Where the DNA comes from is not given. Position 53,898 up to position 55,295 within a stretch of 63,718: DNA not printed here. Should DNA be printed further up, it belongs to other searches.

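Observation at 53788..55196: Stand-alone cassette: (CX3)5C-repeat peptide plus a leader-domain-less radical SAM/SPASM enzyme, a second non-canonical SCIFF-like RiPP system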

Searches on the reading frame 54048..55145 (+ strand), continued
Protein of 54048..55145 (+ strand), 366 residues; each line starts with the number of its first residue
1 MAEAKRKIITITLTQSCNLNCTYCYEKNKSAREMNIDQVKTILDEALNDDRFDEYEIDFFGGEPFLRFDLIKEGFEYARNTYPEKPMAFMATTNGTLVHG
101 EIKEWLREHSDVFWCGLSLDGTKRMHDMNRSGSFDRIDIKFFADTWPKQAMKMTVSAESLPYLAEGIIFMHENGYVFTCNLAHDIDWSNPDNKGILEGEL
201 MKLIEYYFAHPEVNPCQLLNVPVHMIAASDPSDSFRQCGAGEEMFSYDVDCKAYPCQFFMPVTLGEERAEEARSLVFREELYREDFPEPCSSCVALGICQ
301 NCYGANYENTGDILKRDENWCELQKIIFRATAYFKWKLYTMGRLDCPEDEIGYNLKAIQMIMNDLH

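Call 18: search_protein_families(library=ncbifam, proteins=[L006:2863-3951:+, L007:3001-4095:+, L004:3001-4086:+], max_evalue=0.01)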
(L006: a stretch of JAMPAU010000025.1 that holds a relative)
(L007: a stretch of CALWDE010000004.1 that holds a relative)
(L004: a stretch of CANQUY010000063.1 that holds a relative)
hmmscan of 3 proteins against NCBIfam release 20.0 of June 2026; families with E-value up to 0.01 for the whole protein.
L006:2863-3951:+ (363 aa): 68 families (the best 25 are shown)
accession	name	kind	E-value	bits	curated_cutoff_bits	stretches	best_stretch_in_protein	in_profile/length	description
NF047865.1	rSAM_PapB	equivalog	5.1e-38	131.1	340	1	3-311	4-328/330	PapB family radical SAM/SPASM ranthipeptide maturase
TIGR04115.1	rSAM_Cxxx_rpt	equivalog_domain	4.5e-29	102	350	1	2-331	2-359/359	radical SAM peptide maturase, CXXX-repeat target family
TIGR04064.1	rSAM_nif11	equivalog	6e-28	97.8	518.7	2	4-127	80-207/459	nif11-like peptide radical SAM maturase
TIGR03906.1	quino_hemo_SAM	equivalog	2.1e-21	76.1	453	2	4-128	96-225/467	quinohemoprotein amine dehydrogenase maturation protein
TIGR04068.1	rSAM_ocin_clost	equivalog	3.5e-19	69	500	1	4-130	86-217/462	Cys-rich peptide radical SAM maturase CcpM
TIGR03978.1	rSAM_paired_1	equivalog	3.1e-18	65.8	370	1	7-140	88-230/466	His-Xaa-Ser system radical SAM maturase HxsB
TIGR03974.1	rSAM_six_Cys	equivalog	4.5e-18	65.4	425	1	6-323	101-440/451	thioether cross-link-forming SCIFF peptide maturase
TIGR04084.1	rSAM_AF0577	subfamily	3.6e-17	62.4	225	1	8-298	3-283/347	TIGR04084 family radical SAM/SPASM domain-containing protein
NF041298.1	rSAM_mat_DynA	equivalog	6.7e-17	61.5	450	1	8-132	7-134/356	dynobactin maturation radical SAM/SPASM protein DynA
NF040492.1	not_ScfB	exception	2.5e-16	59.6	855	1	3-324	96-440/450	ScfB-related radical SAM/SPASM orphan maturase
TIGR03942.1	sulfatase_rSAM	equivalog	1.1e-15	57.6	349.45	1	9-131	8-135/363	anaerobic sulfatase maturase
NF038107.1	rSAM_NF038107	equivalog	1.8e-15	56.7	600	1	3-137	86-226/444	Cys-every-fifth radical SAM/SPASM peptide maturase CefB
NF035951.1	rSAM_RumMC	equivalog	5.1e-14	51.8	720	1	3-129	113-244/510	RumMC family radical SAM sactipeptide maturase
TIGR04280.1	geopep_mat_rSAM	hypoth_equivalog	5.8e-13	48.6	400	1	3-130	85-216/428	geopeptide radical SAM maturase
TIGR04463.1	rSAM_vs_C_rich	equivalog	3e-12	46.1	525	1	4-135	84-218/438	TIGR04463 family radical SAM/SPASM RiPP maturase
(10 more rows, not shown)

L007:3001-4095:+ (365 aa): 69 families (the best 25 are shown)
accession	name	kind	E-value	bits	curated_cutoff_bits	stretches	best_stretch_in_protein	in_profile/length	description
TIGR04115.1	rSAM_Cxxx_rpt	equivalog_domain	2e-47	162.4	350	1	7-334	2-359/359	radical SAM peptide maturase, CXXX-repeat target family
NF047865.1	rSAM_PapB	equivalog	3.5e-41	141.5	340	1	8-314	4-328/330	PapB family radical SAM/SPASM ranthipeptide maturase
TIGR04064.1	rSAM_nif11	equivalog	2.6e-26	92.4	518.7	2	7-175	78-256/459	nif11-like peptide radical SAM maturase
TIGR04068.1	rSAM_ocin_clost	equivalog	6.5e-23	81.3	500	1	8-130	85-213/462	Cys-rich peptide radical SAM maturase CcpM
TIGR03978.1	rSAM_paired_1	equivalog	1.3e-21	76.9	370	1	12-131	88-211/466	His-Xaa-Ser system radical SAM maturase HxsB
TIGR03906.1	quino_hemo_SAM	equivalog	2.2e-20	72.8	453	1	7-130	94-223/467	quinohemoprotein amine dehydrogenase maturation protein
TIGR03974.1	rSAM_six_Cys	equivalog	4.2e-19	68.7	425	1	8-312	98-426/451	thioether cross-link-forming SCIFF peptide maturase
NF038107.1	rSAM_NF038107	equivalog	5.2e-19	68.3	600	1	8-189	86-282/444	Cys-every-fifth radical SAM/SPASM peptide maturase CefB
TIGR03942.1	sulfatase_rSAM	equivalog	2e-17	63.3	349.45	1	16-131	10-131/363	anaerobic sulfatase maturase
TIGR04084.1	rSAM_AF0577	subfamily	1.1e-16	60.8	225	1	13-300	3-282/347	TIGR04084 family radical SAM/SPASM domain-containing protein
NF035951.1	rSAM_RumMC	equivalog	2.2e-16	59.6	720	1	8-129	113-240/510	RumMC family radical SAM sactipeptide maturase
NF040492.1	not_ScfB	exception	1e-15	57.6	855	1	8-128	96-222/450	ScfB-related radical SAM/SPASM orphan maturase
NF038170.1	lachnocin_rSAM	equivalog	6.2e-14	51.7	550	1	7-131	76-206/440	lachnocin radical SAM maturase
TIGR04280.1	geopep_mat_rSAM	hypoth_equivalog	1.1e-13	51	400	1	8-129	85-211/428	geopeptide radical SAM maturase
TIGR04054.1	rSAM_NirJ1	equivalog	1.1e-13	50.6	650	1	11-130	40-154/387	putative heme d1 biosynthesis radical SAM protein NirJ1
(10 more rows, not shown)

L004:3001-4086:+ (362 aa): 69 families (the best 25 are shown)
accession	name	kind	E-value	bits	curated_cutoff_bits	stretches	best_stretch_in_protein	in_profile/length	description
NF047865.1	rSAM_PapB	equivalog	1.1e-43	149.7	340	1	4-311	4-329/330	PapB family radical SAM/SPASM ranthipeptide maturase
TIGR04115.1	rSAM_Cxxx_rpt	equivalog_domain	4e-38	131.8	350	1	3-330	2-359/359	radical SAM peptide maturase, CXXX-repeat target family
TIGR04064.1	rSAM_nif11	equivalog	8.2e-32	110.5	518.7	2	4-127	79-206/459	nif11-like peptide radical SAM maturase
TIGR04068.1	rSAM_ocin_clost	equivalog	3.5e-28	98.7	500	1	4-127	85-213/462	Cys-rich peptide radical SAM maturase CcpM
TIGR03974.1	rSAM_six_Cys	equivalog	9.5e-25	87.4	425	2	3-129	97-228/451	thioether cross-link-forming SCIFF peptide maturase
TIGR03906.1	quino_hemo_SAM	equivalog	6.2e-24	84.5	453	2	4-127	95-223/467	quinohemoprotein amine dehydrogenase maturation protein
NF040492.1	not_ScfB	exception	2e-22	79.7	855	2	3-127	95-224/450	ScfB-related radical SAM/SPASM orphan maturase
NF035951.1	rSAM_RumMC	equivalog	1.7e-21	76.5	720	2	5-128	114-242/510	RumMC family radical SAM sactipeptide maturase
TIGR03978.1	rSAM_paired_1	equivalog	4.9e-21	75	370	1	6-128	86-211/466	His-Xaa-Ser system radical SAM maturase HxsB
TIGR03942.1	sulfatase_rSAM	equivalog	4.1e-17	62.3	349.45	1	10-128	8-131/363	anaerobic sulfatase maturase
NF038170.1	lachnocin_rSAM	equivalog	2.1e-16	59.9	550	1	3-128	76-206/440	lachnocin radical SAM maturase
NF038107.1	rSAM_NF038107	equivalog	8.2e-16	57.8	600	1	5-127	87-215/444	Cys-every-fifth radical SAM/SPASM peptide maturase CefB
TIGR04280.1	geopep_mat_rSAM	hypoth_equivalog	1.5e-15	57.2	400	1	5-126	86-211/428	geopeptide radical SAM maturase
NF050038.1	rSAM_RiPP_GggB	equivalog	5.7e-13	48.6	650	1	5-128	44-167/398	streptosactin maturase GggB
NF041707.1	rSAM_YhhB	equivalog_domain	6.2e-13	48.4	445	1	8-128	7-135/369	cyclophane-forming radical SAM/SPASM peptide maturase YhhB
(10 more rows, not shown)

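Call 23: find_related_loci(query=A1, collection=genome_contigs, flank=2500)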
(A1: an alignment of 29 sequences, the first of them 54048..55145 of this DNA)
Query A1 (366 aa) in genome_contigs; peptide patterns used: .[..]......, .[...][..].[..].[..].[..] (x = any residue, [..] = any of these).
346 stretches matched a pattern; 113 encode a relative of the query (tblastn E <= 1e-3); the best 80 are kept; 79 distinct loci.
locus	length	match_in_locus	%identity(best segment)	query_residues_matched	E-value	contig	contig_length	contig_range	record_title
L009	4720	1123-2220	95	1-366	0e+0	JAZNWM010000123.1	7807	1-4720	MAG: Eubacteriales bacterium isolate T1900044783_TS20190249.MAGScoT_cleanbin_000084 SGB_2588_k141_2697542, whole genome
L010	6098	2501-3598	74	1-365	0e+0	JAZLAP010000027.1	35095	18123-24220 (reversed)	MAG: Eubacteriales bacterium isolate T1900045075_TC20190069.MAGScoT_cleanbin_000009 SGB_4631_k141_669049, whole genome s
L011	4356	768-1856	69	4-365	3e-180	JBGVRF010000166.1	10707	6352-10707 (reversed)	MAG: Candidatus Scatosoma sp. isolate fecal_MAG_147 fecal_MAG_147_contig_0166, whole genome shotgun sequence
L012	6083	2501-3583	63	5-365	4e-163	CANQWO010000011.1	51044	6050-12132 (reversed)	MAG: uncultured Clostridia bacterium isolate Lapin-012__bin88 genome assembly, contig: Lapin-012__NODE_1209_length_51044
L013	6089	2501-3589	63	3-365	1e-162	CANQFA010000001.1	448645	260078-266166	MAG: uncultured Clostridia bacterium isolate Lapin-002__bin116 genome assembly, contig: Lapin-002__NODE_3_length_448645_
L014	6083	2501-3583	63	5-365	3e-161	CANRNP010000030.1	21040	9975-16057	MAG: uncultured Clostridia bacterium isolate Lapin-021__bin56 genome assembly, contig: Lapin-021__NODE_2862_length_21040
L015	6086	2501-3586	63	5-366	1e-160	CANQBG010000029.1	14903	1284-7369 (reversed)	MAG: uncultured Clostridia bacterium isolate Lapin-002__bin92 genome assembly, contig: Lapin-002__NODE_5184_length_14903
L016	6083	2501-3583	62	5-365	5e-160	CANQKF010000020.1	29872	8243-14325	MAG: uncultured Clostridia bacterium isolate Lapin-027__bin2 genome assembly, contig: Lapin-027__NODE_1229_length_29872_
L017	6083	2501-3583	63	5-365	3e-159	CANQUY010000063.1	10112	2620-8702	MAG: uncultured Clostridia bacterium isolate Lapin-032__bin118 genome assembly, contig: Lapin-032__NODE_9056_length_1011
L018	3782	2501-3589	62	5-366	5e-160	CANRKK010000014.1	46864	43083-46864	MAG: uncultured Clostridia bacterium isolate Lapin-021__bin90 genome assembly, contig: Lapin-021__NODE_916_length_46864_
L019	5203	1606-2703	49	2-365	7e-120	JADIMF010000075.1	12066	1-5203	MAG: Candidatus Ornithospirochaeta stercoravium isolate 14700 A2M15__C192742_L12066_SRR9113710, whole genome shotgun seq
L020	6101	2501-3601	48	1-365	1e-117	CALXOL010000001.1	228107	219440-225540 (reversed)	MAG: uncultured Spirochaetaceae bacterium isolate BRZ_SB__bin90 genome assembly, contig: BRZ_SB__NODE_21_length_228107_c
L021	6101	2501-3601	46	1-365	6e-116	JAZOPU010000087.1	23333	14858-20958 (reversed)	MAG: Candidatus Scatosoma sp. isolate T1900045571_YK20190265.MAGScoT_cleanbin_000012 SGB_7979_k141_1374399, whole genome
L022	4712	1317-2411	48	3-365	3e-116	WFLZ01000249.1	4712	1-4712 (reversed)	MAG: Clostridia bacterium isolate MAG226 MERGED_165264, whole genome shotgun sequence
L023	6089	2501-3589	49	6-365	4e-115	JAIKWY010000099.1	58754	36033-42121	MAG: Oscillospiraceae bacterium isolate RUI441 k141_16211400_flag=1_multi=9.9985_len=58754, whole genome shotgun sequenc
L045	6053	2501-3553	41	9-365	7e-94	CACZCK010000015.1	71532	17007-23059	MAG: uncultured Coriobacteriaceae bacterium isolate RUG12495 genome assembly, contig: RUG12495_asm_15, whole genome shot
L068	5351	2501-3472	43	9-333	3e-78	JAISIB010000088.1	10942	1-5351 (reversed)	MAG: Prevotellaceae bacterium isolate Hm464_bin4 k119_838657, whole genome shotgun sequence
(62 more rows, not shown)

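Call 37: predict_structure(alignment_id=A2)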
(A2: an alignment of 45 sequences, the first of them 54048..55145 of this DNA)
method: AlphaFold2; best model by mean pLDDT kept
length: 366 residues; sequences in the alignment: 45
mean_pLDDT: 94.6   pTM: 0.90
mean pLDDT of the five models: 94.6, 94.2, 94.1, 94.0, 93.5
residues with pLDDT >= 90: 328; 70-90: 36; 50-70: 1; < 50: 1
segments of 3 or more residues with pLDDT < 50: none
pLDDT, mean of each block of 10 residues (from residue 1): 84 95 86 97 96 96 96 98 97 97 98 97 97 97 97 97 99 97 93 98 98 96 93 86 91 93 93 90 94 91 91 93 96 97 93 97 94
secondary structure, 60 per line:
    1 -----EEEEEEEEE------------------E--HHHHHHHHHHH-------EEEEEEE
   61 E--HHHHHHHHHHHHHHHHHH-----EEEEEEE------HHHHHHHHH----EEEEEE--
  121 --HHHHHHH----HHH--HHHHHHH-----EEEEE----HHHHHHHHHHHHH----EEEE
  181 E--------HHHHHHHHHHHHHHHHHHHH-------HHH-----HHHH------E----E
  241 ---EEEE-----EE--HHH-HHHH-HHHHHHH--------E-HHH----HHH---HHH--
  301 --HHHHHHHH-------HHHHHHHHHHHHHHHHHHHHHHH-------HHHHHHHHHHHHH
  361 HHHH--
elements in order: E6-14 H36-46 E54-61 H64-81 E87-93 H100-108 E113-118 H123-129 H139-145 E151-155 H160-172 E177-181 H190-209 H225-228 E244-247 H261-264 H266-272 H303-310 H318-340 H348-364

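Call 40: fold_search(model_id=the predicted structure, library=pdb)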
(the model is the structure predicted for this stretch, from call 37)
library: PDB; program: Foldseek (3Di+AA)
matches with E <= 10: 1269; with E <= 0.001: 62
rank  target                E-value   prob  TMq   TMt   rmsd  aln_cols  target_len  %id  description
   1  5why_B                1.2e-17  1.00  0.66  0.58   5.3       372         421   22  Structural Insights into Thioether Bond Formation in the Biosynthesis of Sactipeptides (released 2017-07-26)
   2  5wgg_A                2.0e-16  1.00  0.67  0.57   5.5       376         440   23  Structural Insights into Thioether Bond Formation in the Biosynthesis of Sactipeptides (released 2017-07-26)
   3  4k36_A                2.2e-15  1.00  0.68  0.66   8.0       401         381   18  His6 tagged anSMEcpe with bound AdoMet (released 2013-05-08)
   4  5why_A                1.1e-14  1.00  0.67  0.59   5.7       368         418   23  Structural Insights into Thioether Bond Formation in the Biosynthesis of Sactipeptides (released 2017-07-26)
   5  4k37_A                1.4e-14  1.00  0.68  0.68   5.7       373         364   19  Native anSMEcpe with bound AdoMet (released 2013-05-08)
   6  4k37_B                1.4e-14  1.00  0.67  0.67   5.8       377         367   19  Native anSMEcpe with bound AdoMet (released 2013-05-08)
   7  4k39_A                2.2e-14  1.00  0.65  0.66   5.9       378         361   18  Native anSMEcpe with bound AdoMet and Cp18Cys peptide (released 2013-05-08)
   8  4k38_A                2.3e-14  1.00  0.67  0.66   5.9       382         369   18  Native anSMEcpe with bound AdoMet and Kp18Cys peptide (released 2013-05-08)
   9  4k39_B                2.7e-14  1.00  0.66  0.67   6.0       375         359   19  Native anSMEcpe with bound AdoMet and Cp18Cys peptide (released 2013-05-08)
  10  4k36_B                1.2e-13  1.00  0.63  0.63   6.2       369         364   18  His6 tagged anSMEcpe with bound AdoMet (released 2013-05-08)
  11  4k38_B                1.4e-13  1.00  0.66  0.67   5.8       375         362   20  Native anSMEcpe with bound AdoMet and Kp18Cys peptide (released 2013-05-08)
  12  9gm3_A                2.8e-12  1.00  0.67  0.66   5.8       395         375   17  Crystal structure of the complex formed between the radical SAM protein ChlB and the leader region of its precursor su (released 2025-06-25)
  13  9gm3_C                5.0e-12  1.00  0.67  0.66   5.3       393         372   16  Crystal structure of the complex formed between the radical SAM protein ChlB and the leader region of its precursor su (released 2025-06-25)
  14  9gmc_A                5.6e-12  1.00  0.63  0.62   6.3       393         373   16  Crystal structure of the complex formed between the radical SAM protein ChlB and the R3A mutant of ChlA (released 2025-06-25)
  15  9gmc_C                1.2e-11  1.00  0.65  0.64   5.4       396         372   16  Crystal structure of the complex formed between the radical SAM protein ChlB and the R3A mutant of ChlA (released 2025-06-25)
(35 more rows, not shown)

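Call 52: search_protein_families(library=pfam, proteins=[L068:3743-4642:+, L045:3945-5351:+], max_evalue=0.001)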
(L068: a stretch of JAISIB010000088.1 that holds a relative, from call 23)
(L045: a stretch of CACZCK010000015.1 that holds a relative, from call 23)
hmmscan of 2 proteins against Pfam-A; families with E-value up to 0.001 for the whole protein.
L068:3743-4642:+ (300 aa): 0 families

L045:3945-5351:+ (469 aa): 2 families
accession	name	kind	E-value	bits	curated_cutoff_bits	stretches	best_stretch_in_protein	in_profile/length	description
PF04055.27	Radical_SAM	-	2.4e-13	51.1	29.5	1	100-238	2-136/166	Radical SAM superfamily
PF13353.11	Fer4_12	-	4.3e-05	24.3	22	1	102-207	12-114/137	4Fe-4S single cluster domain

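Call 62: search_protein_representatives(protein=window:54048-55145:+)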
Query: 366 residues. Proteins with E-value up to 0.001 (for the whole library): 20106; up to 1e-10: 4011; up to 1e-30: 323. The best 150 are listed.
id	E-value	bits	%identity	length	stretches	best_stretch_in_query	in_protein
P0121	1.4e-105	369.8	48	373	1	3-362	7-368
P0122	8.8e-102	357.3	44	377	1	3-365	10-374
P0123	1.8e-98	346.4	46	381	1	2-364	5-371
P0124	1.9e-97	343.0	41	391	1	3-365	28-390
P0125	1.5e-92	326.9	44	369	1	4-360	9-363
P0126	3.3e-92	325.8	44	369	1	5-350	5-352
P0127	6.2e-90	318.3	43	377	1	6-349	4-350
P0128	8.0e-90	317.9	43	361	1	6-359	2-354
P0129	1.2e-89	317.3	46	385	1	5-335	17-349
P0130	1.7e-88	313.6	44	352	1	7-351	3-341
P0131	3.2e-87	309.4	41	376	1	3-351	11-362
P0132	1.8e-86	306.9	42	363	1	5-348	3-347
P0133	1.2e-85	304.2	41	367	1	7-364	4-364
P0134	1.4e-83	297.4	44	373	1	5-339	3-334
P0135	1.9e-83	296.9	44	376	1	9-337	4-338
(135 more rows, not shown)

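Call 64: search_protein_families(library=ncbifam, alignment_id=A3, max_evalue=1e-10)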
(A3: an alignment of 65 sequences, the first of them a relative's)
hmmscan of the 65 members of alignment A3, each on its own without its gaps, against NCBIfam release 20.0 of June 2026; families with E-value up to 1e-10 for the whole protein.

A. member 1, P0270 (299 aa): 25 families
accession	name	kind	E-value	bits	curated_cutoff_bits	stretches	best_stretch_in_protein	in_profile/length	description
NF047865.1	rSAM_PapB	equivalog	4.5e-37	128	340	1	24-279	6-271/330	PapB family radical SAM/SPASM ranthipeptide maturase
TIGR04115.1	rSAM_Cxxx_rpt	equivalog_domain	5.4e-32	111.7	350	1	24-283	5-279/359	radical SAM peptide maturase, CXXX-repeat target family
TIGR04068.1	rSAM_ocin_clost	equivalog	2.2e-24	86.2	500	1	23-149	86-213/462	Cys-rich peptide radical SAM maturase CcpM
TIGR04064.1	rSAM_nif11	equivalog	1.5e-23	83.3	518.7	1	23-277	80-356/459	nif11-like peptide radical SAM maturase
TIGR03978.1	rSAM_paired_1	equivalog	2.3e-22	79.4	370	1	17-152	79-213/466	His-Xaa-Ser system radical SAM maturase HxsB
TIGR03974.1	rSAM_six_Cys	equivalog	4.9e-22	78.4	425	1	17-157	94-238/451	thioether cross-link-forming SCIFF peptide maturase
TIGR03906.1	quino_hemo_SAM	equivalog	2.3e-21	76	453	1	16-150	90-224/467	quinohemoprotein amine dehydrogenase maturation protein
NF041298.1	rSAM_mat_DynA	equivalog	3e-19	69.2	450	1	26-149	6-128/356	dynobactin maturation radical SAM/SPASM protein DynA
TIGR04148.1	GG_samocin_CFB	equivalog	5.3e-18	65.4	300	1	23-144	19-148/411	radical SAM peptide maturase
NF040492.1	not_ScfB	exception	7.8e-18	64.6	855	1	19-148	93-223/450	ScfB-related radical SAM/SPASM orphan maturase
TIGR04084.1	rSAM_AF0577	subfamily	2.8e-17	62.7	225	1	26-275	2-244/347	TIGR04084 family radical SAM/SPASM domain-containing protein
NF038170.1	lachnocin_rSAM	equivalog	4.5e-16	58.8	550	1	24-149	79-205/440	lachnocin radical SAM maturase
NF038283.1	viperin_w_prok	equivalog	7e-16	58.2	180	1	27-149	8-126/281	viperin family antiviral radical SAM protein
TIGR03942.1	sulfatase_rSAM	equivalog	2.8e-15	56.3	349.45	1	27-150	7-131/363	anaerobic sulfatase maturase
NF041707.1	rSAM_YhhB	equivalog_domain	1.1e-14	54.1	445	1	24-150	5-135/369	cyclophane-forming radical SAM/SPASM peptide maturase YhhB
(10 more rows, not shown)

B. families by the number of members that match (of 65 scanned): 55 families (the first 25 are shown)
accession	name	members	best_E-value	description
NF047865.1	rSAM_PapB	65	4.7e-55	PapB family radical SAM/SPASM ranthipeptide maturase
TIGR04115.1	rSAM_Cxxx_rpt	65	3.4e-51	radical SAM peptide maturase, CXXX-repeat target family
TIGR04068.1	rSAM_ocin_clost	65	1.4e-36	Cys-rich peptide radical SAM maturase CcpM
TIGR03978.1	rSAM_paired_1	65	1.2e-30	His-Xaa-Ser system radical SAM maturase HxsB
TIGR03974.1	rSAM_six_Cys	64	1.5e-39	thioether cross-link-forming SCIFF peptide maturase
TIGR03906.1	quino_hemo_SAM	64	3e-36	quinohemoprotein amine dehydrogenase maturation protein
TIGR04064.1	rSAM_nif11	64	9.3e-36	nif11-like peptide radical SAM maturase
TIGR04280.1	geopep_mat_rSAM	63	1.1e-26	geopeptide radical SAM maturase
NF041298.1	rSAM_mat_DynA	63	1.1e-21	dynobactin maturation radical SAM/SPASM protein DynA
NF041707.1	rSAM_YhhB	63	1e-18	cyclophane-forming radical SAM/SPASM peptide maturase YhhB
NF040492.1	not_ScfB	61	9.9e-33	ScfB-related radical SAM/SPASM orphan maturase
NF035951.1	rSAM_RumMC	56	6.1e-26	RumMC family radical SAM sactipeptide maturase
NF038170.1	lachnocin_rSAM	56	1.2e-21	lachnocin radical SAM maturase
TIGR03942.1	sulfatase_rSAM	56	3.7e-20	anaerobic sulfatase maturase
NF038107.1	rSAM_NF038107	54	3e-24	Cys-every-fifth radical SAM/SPASM peptide maturase CefB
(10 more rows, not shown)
